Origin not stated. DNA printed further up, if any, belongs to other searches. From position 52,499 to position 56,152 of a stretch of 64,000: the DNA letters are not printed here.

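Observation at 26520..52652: MvhD fused to a conserved C-terminal winged-helix-like domain (five paralogs)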

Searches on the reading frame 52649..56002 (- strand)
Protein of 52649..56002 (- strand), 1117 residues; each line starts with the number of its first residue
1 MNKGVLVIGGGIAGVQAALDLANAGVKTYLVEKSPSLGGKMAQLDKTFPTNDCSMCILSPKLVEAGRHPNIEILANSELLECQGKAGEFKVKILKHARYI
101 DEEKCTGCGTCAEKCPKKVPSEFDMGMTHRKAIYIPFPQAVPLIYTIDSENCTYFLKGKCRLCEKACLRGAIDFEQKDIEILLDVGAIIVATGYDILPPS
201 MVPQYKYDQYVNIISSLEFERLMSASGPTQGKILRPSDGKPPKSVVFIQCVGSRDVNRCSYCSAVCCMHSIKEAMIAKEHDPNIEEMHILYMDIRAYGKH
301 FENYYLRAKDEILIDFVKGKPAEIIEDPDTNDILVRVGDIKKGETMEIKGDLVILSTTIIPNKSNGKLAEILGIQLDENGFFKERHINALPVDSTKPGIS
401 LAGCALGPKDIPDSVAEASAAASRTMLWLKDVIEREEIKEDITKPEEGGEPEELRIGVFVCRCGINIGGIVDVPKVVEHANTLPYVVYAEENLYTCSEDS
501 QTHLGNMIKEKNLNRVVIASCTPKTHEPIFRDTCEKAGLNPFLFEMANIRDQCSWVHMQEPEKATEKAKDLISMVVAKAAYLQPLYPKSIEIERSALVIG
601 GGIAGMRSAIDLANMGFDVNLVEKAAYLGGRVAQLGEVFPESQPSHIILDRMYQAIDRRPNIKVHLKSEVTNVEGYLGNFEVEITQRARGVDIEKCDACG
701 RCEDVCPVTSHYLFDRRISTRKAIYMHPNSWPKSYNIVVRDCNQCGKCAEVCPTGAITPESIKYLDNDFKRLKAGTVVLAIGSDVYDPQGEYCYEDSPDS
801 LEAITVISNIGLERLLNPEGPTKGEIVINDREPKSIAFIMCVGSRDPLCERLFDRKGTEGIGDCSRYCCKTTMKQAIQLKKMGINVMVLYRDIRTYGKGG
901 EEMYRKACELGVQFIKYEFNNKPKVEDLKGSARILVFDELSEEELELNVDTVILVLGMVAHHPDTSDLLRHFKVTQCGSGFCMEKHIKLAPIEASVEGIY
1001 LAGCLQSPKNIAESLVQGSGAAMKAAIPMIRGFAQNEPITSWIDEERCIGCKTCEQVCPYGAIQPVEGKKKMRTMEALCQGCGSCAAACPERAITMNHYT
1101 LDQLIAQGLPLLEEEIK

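Call 7: search_protein_families(library=pfam, proteins=[window:52649-56002:-], max_evalue=0.00001)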
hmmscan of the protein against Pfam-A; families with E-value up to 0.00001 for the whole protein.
window:52649-56002:- (1117 aa): 24 families
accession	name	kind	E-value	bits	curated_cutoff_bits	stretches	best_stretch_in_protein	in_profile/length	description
PF00037.32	Fer4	-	6e-29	99.1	21.1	3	1043-1064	3-24/24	4Fe-4S binding domain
PF12838.12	Fer4_7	-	6.4e-26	91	27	2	1047-1092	1-51/52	4Fe-4S dicluster domain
PF12837.12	Fer4_6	-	3.6e-20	71.3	25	1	1043-1063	4-24/24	4Fe-4S binding domain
PF07992.20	Pyr_redox_2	-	3.5e-19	69.8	26.1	1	5-81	3-58/291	Pyridine nucleotide-disulphide oxidoreductase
PF13237.11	Fer4_10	-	2.8e-18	66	25.5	2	1042-1090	3-53/53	4Fe-4S dicluster domain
PF13187.11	Fer4_9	-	4.2e-18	65.5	27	1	1047-1094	1-52/52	4Fe-4S dicluster domain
PF12831.13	FAD_oxidored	-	2.1e-17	64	27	2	5-42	2-39/416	FAD dependent oxidoreductase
PF13484.11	Fer4_16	-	3.8e-17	63.2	30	0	742-762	2-21/66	4Fe-4S double cluster binding domain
PF14697.11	Fer4_21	-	1.7e-16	60.6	35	1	1042-1096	2-59/59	4Fe-4S dicluster domain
PF12797.12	Fer4_2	-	5.9e-16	57.7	24.5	1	1042-1060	4-22/22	4Fe-4S binding domain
PF25160.1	LdpA_Fe-S-bd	-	6.1e-16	58.4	27.6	1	1052-1099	7-48/49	LdpA Fe-S cluster-binding domain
PF13450.12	NAD_binding_8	-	3.3e-14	53.4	21.9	1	598-633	1-36/68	NAD(P)-binding Rossmann-like domain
PF13183.11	Fer4_8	-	8.6e-13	49.1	27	1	693-755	2-67/68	4Fe-4S dicluster domain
PF00890.30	FAD_binding_2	-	4.7e-12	46.3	20.4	1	5-41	2-38/414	FAD binding domain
PF01134.28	GIDA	-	4.8e-11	42.8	22.1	0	5-34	2-31/391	Glucose inhibited division protein A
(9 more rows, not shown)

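Call 56: search_protein_families(library=ncbifam, proteins=[window:52649-56002:-], max_evalue=0.00001)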
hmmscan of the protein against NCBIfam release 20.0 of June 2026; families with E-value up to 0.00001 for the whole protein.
window:52649-56002:- (1117 aa): 129 families (the best 25 are shown)
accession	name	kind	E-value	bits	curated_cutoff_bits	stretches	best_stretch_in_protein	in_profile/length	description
NF040770.1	hetero_SS_HdrA2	exception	0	1176.9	1100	2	455-1107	1-636/777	CoB-CoM heterodisulfide reductase HdrA2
NF041778.1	hetero_SS_HdrA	equivalog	4.1e-253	841.7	1400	2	2-431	142-572/771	ferredoxin:CoB-CoM heterodisulfide reductase subunit HdrA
NF041891.1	hdrA_Methbact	equivalog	3.7e-246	819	1300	2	455-1107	2-631/762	ferredoxin:CoB-CoM heterodisulfide reductase subunit HdrA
TIGR01971.1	NuoI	subfamily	1.3e-18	66.7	113.05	2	1042-1098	38-102/121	NADH-quinone oxidoreductase, chain I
NF042909.1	FMH_DH_FwdF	exception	8e-18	64.6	375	2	1042-1097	221-314/336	tungsten-dependent formylmethanofuran dehydrogenase subunit FwdF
TIGR03467.1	HpnE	equivalog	2.8e-17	63.2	283.05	2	5-42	1-38/430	hydroxysqualene dehydroxylase HpnE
NF058577.1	FdxA_fam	equivalog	1.2e-16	60.6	65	1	1045-1093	6-52/52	4Fe-4S ferredoxin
TIGR04105.1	FeFe_hydrog_B1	subfamily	2e-16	59.7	450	1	683-781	131-227/462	monomeric [FeFe] hydrogenase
NF038196.1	ferrodoxin_EFR1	subfamily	3.4e-16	60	75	1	1039-1100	178-235/242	EFR1 family ferrodoxin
NF009410.0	PRK12771.1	subfamily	1.5e-15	56.8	516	0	1048-1097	514-563/566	NAD(P)-binding protein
NF045637.1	carotdesatCrtDProt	equivalog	3.7e-15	55.4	580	2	5-46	1-42/485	1-hydroxycarotenoid 3,4-desaturase CrtD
NF041087.1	bile_acid_BaiCD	equivalog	6.9e-15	54.2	825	2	593-672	380-457/642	bile acid Fe-S flavoenzyme BaiCD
TIGR02179.1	PorD_KorD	subfamily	1.4e-14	54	60.05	1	1043-1097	22-75/78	2-oxoacid:acceptor oxidoreductase, delta subunit, pyruvate/2-ketoisovalerate family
NF043039.1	HgcAB_like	equivalog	1.7e-14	54.2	285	1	1031-1094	287-349/350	HgcAB-like fusion protein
NF006221.0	PRK08348.1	subfamily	2.8e-14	53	124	2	1044-1098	42-96/136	NADH-plastoquinone oxidoreductase subunit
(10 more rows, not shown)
